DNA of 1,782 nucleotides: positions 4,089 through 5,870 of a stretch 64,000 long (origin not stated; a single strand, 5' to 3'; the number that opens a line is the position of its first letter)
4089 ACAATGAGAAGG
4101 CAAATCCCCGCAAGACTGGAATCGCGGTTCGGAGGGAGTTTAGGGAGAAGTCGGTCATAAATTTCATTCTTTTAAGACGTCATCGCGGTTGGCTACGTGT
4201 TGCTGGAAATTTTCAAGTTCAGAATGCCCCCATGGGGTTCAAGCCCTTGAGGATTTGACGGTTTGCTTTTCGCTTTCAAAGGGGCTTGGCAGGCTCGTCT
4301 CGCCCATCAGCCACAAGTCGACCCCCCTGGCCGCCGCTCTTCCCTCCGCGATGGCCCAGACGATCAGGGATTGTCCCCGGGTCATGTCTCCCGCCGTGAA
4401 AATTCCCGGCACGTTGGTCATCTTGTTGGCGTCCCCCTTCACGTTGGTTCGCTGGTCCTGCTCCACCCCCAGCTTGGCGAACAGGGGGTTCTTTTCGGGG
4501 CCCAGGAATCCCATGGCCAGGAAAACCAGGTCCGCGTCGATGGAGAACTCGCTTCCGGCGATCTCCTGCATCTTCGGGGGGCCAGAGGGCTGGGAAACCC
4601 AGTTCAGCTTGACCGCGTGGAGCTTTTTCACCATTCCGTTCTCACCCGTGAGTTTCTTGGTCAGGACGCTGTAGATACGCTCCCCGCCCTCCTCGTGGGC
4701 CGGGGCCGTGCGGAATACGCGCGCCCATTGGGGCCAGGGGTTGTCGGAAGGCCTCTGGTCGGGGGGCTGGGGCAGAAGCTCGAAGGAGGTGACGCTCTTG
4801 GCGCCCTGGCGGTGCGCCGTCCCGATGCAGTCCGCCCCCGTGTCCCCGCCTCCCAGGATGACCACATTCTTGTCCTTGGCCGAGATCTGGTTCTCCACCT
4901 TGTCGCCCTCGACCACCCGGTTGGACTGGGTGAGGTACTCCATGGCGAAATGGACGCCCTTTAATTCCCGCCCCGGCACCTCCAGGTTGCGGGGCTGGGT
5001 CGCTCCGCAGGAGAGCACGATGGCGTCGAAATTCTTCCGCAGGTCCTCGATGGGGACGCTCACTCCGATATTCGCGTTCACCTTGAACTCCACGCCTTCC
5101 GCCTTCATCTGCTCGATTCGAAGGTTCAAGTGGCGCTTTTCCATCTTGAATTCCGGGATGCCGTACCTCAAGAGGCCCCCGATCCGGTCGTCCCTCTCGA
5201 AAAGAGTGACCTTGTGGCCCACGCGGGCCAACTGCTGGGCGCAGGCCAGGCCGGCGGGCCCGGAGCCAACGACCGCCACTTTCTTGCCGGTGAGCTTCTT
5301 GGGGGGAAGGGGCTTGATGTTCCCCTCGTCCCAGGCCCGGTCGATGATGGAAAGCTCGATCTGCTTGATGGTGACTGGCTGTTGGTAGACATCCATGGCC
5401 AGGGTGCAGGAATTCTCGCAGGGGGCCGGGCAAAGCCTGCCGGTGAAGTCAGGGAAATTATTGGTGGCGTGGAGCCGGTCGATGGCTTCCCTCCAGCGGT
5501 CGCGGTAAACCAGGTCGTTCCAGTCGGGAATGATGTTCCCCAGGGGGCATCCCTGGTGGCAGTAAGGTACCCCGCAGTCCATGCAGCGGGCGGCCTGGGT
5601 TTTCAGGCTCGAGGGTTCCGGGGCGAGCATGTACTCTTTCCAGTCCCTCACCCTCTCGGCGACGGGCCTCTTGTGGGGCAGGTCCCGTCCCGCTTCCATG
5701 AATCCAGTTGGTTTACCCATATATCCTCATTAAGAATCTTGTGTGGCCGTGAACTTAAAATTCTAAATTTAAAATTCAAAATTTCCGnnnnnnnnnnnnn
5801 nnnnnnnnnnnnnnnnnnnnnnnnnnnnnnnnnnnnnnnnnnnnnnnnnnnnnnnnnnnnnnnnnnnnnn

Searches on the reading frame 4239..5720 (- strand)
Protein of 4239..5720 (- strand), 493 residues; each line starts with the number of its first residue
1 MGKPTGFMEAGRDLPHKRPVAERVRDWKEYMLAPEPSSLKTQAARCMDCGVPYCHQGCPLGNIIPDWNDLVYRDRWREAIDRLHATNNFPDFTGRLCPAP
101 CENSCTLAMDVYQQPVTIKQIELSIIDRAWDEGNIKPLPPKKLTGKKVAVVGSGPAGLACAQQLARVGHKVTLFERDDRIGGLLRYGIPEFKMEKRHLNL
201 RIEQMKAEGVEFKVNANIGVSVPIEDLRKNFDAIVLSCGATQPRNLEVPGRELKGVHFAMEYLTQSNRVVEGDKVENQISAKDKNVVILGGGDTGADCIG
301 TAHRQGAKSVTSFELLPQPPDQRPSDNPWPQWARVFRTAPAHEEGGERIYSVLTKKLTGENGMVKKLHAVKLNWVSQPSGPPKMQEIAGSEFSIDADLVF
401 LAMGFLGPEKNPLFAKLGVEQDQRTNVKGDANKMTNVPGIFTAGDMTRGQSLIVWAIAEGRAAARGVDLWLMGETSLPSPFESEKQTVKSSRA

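Call 62: search_protein_families(library=ncbifam, proteins=[window:4239-5720:-], max_evalue=0.001)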
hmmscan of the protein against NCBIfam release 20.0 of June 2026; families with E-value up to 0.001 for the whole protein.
window:4239-5720:- (493 aa): 81 families (the best 25 are shown)
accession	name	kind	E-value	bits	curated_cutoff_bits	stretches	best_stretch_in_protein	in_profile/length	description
TIGR01317.1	GOGAT_sm_gam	subfamily_domain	1.1e-214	713.8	447.7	1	3-478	1-485/485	glutamate synthase small subunit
TIGR01318.1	gltD_gamma_fam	subfamily_domain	1.5e-98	330.4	482.95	1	7-471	3-465/467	glutamate synthase, small subunit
NF009410.0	PRK12771.1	subfamily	1.4e-89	301.2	516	1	52-476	48-450/566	NAD(P)-binding protein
NF009408.0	PRK12769.1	equivalog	1.4e-85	287.8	1003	1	11-472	192-652/659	formate-dependent uric acid utilization protein AegA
TIGR01316.1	gltA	equivalog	7e-77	259.1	471.75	1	19-469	1-447/449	NADPH-dependent glutamate synthase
NF009414.0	PRK12778.1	equivalog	1.1e-75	255.4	1103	1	41-471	326-749/752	bifunctional dihydroorotate dehydrogenase B NAD binding subunit/NADPH-dependent glutamate synthase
NF009454.0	PRK12814.1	equivalog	4.6e-69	233.4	916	1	44-476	95-505/657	putative NADPH-dependent glutamate synthase small subunit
NF009451.0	PRK12809.1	equivalog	3.9e-66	223.6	1154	1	20-467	184-630/639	formate-dependent uric acid utilization protein YgfT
NF010590.0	PRK13984.1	equivalog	1.2e-61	208.6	946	1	9-474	155-609/611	putative oxidoreductase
NF009413.0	PRK12775.1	equivalog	1e-58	199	1895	1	17-478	304-761/1006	putative trifunctional 2-polyprenylphenol hydroxylase/glutamate synthase subunit beta/ferritin domain-containing protein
TIGR03315.1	Se_ygfK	equivalog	9.9e-55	185.5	835.3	1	43-467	436-835/1012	putative selenate reductase subunit YgfK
NF009409.0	PRK12770.1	subfamily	3.8e-52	177.5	343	1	141-474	14-353/360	putative glutamate synthase subunit beta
NF009415.0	PRK12779.1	equivalog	2.9e-48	164.5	1519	1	55-467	211-622/944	putative bifunctional glutamate synthase subunit beta/2-polyprenylphenol hydroxylase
NF045663.1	diclust_near_Sec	equivalog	2.9e-36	124.9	530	1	38-247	4-205/759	pyridine nucleotide-disulfide oxidoreductase/dicluster-binding protein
TIGR03997.1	mycofact_OYE_2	equivalog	5.4e-18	64.7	793.15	1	137-269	372-501/645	mycofactocin system FadH/OYE family oxidoreductase 2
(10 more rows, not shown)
